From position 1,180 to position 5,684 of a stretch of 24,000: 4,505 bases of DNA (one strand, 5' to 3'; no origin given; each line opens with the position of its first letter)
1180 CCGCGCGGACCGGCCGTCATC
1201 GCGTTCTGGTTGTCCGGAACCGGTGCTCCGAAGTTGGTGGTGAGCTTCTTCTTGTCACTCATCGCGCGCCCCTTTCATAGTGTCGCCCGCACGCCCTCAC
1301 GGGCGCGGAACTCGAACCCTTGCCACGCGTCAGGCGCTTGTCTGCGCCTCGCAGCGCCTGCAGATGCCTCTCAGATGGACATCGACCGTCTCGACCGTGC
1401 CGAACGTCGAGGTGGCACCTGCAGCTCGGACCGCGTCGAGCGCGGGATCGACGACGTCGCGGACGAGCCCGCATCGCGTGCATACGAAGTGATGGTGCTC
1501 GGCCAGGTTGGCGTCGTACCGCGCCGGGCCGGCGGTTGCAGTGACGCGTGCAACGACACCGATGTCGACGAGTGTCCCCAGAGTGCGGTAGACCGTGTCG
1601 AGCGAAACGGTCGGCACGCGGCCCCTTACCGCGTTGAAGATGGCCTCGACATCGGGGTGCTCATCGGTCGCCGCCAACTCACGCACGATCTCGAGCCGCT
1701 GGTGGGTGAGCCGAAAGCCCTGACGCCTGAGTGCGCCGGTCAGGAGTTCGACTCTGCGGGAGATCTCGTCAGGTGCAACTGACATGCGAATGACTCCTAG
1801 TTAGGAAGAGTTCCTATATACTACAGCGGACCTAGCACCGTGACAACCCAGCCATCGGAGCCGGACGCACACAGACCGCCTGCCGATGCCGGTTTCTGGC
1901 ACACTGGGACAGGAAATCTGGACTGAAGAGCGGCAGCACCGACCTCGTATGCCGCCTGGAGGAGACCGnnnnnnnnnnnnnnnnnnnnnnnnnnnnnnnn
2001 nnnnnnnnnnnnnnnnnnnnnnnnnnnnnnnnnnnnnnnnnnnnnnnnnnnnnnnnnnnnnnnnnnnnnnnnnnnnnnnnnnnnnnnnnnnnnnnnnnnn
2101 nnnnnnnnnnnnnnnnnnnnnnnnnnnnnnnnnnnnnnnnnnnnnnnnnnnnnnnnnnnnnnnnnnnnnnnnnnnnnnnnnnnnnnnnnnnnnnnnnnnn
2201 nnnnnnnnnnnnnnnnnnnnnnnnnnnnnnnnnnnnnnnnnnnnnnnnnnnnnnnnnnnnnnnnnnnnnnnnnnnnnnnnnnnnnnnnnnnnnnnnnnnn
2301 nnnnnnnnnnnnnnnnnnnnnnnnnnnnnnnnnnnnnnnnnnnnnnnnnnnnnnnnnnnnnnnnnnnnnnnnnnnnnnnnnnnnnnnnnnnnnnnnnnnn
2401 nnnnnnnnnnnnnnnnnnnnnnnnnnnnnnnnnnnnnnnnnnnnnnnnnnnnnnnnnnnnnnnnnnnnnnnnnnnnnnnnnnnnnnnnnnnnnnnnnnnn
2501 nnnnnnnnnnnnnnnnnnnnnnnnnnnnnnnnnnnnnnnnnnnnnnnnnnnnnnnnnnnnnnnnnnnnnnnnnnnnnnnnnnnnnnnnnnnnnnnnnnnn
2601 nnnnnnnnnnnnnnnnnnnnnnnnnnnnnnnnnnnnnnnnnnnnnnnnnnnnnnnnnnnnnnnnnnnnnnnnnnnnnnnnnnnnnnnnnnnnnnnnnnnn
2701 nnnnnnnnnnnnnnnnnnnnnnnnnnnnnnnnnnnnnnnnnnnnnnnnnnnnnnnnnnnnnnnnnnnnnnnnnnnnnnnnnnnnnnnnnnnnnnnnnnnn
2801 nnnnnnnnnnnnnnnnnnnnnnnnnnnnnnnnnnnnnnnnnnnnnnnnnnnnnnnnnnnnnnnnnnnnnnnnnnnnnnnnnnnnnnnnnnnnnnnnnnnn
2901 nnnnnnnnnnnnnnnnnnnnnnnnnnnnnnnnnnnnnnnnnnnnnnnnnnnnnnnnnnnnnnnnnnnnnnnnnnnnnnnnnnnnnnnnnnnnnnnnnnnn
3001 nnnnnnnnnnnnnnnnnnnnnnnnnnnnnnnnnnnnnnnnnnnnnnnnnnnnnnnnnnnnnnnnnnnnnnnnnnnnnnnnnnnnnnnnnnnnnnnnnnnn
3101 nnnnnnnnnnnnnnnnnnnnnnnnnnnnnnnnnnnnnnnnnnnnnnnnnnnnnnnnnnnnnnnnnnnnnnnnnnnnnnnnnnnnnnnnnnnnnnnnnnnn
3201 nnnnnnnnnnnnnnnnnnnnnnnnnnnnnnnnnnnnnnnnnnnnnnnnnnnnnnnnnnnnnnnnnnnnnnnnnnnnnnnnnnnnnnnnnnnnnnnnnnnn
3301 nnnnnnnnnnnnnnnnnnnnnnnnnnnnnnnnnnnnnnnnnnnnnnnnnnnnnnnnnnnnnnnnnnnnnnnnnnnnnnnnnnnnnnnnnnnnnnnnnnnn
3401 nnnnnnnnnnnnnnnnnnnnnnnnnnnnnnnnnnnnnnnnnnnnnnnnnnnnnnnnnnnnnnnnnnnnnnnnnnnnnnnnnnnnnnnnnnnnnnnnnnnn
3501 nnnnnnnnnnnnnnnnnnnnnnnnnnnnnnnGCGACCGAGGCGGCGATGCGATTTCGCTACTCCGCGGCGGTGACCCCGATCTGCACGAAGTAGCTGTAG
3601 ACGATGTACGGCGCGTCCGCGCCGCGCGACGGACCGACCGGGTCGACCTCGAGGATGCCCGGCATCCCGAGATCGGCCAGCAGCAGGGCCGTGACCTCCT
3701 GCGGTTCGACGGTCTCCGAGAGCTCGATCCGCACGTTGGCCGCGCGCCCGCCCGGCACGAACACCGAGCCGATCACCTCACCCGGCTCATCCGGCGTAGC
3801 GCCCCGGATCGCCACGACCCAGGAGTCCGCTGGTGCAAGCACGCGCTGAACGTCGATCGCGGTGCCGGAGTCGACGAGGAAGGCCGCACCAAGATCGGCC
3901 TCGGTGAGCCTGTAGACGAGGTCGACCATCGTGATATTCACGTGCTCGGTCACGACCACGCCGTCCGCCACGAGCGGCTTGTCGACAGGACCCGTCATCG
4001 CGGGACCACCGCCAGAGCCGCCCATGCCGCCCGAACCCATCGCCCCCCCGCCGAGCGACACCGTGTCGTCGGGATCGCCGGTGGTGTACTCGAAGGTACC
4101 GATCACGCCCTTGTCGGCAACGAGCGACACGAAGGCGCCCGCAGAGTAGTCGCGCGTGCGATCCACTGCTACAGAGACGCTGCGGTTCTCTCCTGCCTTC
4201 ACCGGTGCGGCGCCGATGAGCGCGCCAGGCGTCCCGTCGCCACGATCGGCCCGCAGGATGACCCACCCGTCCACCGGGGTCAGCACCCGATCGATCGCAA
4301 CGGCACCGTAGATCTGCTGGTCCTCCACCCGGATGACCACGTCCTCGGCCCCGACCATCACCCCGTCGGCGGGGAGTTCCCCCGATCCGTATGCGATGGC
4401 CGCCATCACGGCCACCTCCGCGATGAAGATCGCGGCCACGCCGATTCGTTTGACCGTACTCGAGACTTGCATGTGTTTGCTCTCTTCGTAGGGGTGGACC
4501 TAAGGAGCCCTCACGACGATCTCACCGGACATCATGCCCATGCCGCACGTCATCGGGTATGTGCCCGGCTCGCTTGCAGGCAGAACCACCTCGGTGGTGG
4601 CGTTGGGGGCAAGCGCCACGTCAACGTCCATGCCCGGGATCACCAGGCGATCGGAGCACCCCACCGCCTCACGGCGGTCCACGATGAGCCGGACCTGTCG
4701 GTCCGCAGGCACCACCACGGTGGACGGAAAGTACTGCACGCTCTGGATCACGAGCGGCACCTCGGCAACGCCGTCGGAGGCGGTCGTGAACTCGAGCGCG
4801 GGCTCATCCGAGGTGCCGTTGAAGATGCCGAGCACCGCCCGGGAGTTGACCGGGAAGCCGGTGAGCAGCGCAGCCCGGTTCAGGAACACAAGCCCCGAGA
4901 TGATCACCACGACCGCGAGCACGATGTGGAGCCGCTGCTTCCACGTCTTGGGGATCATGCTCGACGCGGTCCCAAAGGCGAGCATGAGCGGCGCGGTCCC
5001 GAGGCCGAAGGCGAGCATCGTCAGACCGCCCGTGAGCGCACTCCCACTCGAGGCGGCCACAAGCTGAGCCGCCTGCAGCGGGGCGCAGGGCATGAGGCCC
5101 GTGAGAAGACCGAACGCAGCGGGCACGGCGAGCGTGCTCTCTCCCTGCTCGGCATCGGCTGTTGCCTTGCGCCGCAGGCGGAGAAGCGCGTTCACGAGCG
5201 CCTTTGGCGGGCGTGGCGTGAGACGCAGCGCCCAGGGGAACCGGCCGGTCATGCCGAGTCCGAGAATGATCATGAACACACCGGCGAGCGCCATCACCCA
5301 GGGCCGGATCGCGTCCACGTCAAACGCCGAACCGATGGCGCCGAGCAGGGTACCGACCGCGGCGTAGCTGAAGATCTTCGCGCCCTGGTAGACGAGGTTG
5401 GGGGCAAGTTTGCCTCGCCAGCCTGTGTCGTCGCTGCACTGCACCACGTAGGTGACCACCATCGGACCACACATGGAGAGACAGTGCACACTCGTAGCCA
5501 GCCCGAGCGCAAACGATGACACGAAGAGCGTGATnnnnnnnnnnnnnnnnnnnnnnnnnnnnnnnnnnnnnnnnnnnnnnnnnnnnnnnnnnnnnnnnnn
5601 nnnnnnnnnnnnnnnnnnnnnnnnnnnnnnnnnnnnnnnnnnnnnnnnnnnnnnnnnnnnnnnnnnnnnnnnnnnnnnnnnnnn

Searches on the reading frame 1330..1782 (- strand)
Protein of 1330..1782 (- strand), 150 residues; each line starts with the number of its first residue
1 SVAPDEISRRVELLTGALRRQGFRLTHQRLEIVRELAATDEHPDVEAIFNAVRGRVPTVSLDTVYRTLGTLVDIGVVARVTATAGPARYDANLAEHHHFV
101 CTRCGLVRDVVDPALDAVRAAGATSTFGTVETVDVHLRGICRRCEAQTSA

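Call 7: search_protein_families(library=pfam, proteins=[window:1330-1782:-], max_evalue=0.01)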
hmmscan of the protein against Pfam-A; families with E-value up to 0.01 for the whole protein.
window:1330-1782:- (150 aa): 2 families
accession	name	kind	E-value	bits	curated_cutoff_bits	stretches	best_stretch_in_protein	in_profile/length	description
PF01475.25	FUR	-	2.3e-27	96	23.1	1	21-125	2-108/121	Ferric uptake regulator family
PF21524.3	SAMD1_WH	-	0.0094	16.5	24.5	0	30-81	4-54/63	SAM domain-containing protein 1, WH domain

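Call 27: find_encoding_contigs(protein=window:1330-1782:-, flank=10000, max_places=6)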
Protein window:1330-1782:- (150 aa): no gene with exactly this product is on record in the collection.

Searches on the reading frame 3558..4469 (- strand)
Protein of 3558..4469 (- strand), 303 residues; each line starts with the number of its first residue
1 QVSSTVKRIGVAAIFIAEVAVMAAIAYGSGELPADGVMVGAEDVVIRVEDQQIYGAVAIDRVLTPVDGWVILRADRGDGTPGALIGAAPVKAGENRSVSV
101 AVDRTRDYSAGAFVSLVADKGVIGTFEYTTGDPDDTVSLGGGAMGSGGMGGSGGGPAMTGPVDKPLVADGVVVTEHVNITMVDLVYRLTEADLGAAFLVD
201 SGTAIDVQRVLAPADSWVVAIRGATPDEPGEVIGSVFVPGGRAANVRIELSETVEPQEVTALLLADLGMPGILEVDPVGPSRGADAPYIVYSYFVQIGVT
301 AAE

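Call 7: search_protein_families(library=pfam, proteins=[window:3558-4469:-], max_evalue=0.01)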
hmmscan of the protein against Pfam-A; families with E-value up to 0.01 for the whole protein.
window:3558-4469:- (303 aa): 1 family
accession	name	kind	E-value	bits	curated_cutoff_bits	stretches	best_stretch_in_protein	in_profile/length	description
PF23951.1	DUF7282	-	7e-19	68.5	27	2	46-141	3-102/112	Domain of unknown function (DUF7282)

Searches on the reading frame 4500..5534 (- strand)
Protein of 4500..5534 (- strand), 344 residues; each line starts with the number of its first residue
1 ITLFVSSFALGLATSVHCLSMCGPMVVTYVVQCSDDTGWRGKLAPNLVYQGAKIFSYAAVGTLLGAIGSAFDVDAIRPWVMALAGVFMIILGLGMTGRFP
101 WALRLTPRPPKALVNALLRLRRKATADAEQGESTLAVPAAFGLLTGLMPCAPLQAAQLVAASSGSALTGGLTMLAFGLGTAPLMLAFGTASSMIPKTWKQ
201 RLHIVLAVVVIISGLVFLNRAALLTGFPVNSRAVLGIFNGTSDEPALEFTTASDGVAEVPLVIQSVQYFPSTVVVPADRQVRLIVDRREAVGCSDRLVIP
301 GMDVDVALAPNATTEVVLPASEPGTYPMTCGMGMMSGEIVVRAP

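Call 7: search_protein_families(library=pfam, proteins=[window:4500-5534:-], max_evalue=0.01)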
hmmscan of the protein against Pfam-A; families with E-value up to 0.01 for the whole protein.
window:4500-5534:- (344 aa): 3 families
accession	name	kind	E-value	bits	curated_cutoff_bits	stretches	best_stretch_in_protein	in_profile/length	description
PF13386.12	DsbD_2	-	1.1e-43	149.9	24.9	1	8-215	3-198/199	Cytochrome C biogenesis protein transmembrane region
PF02683.22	DsbD_TM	-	1.5e-14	54.3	27.1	1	4-220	5-217/219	Cytochrome C biogenesis protein transmembrane domain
PF13473.12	Cupredoxin_1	-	2.2e-14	53.8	27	1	251-341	15-104/104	Cupredoxin-like domain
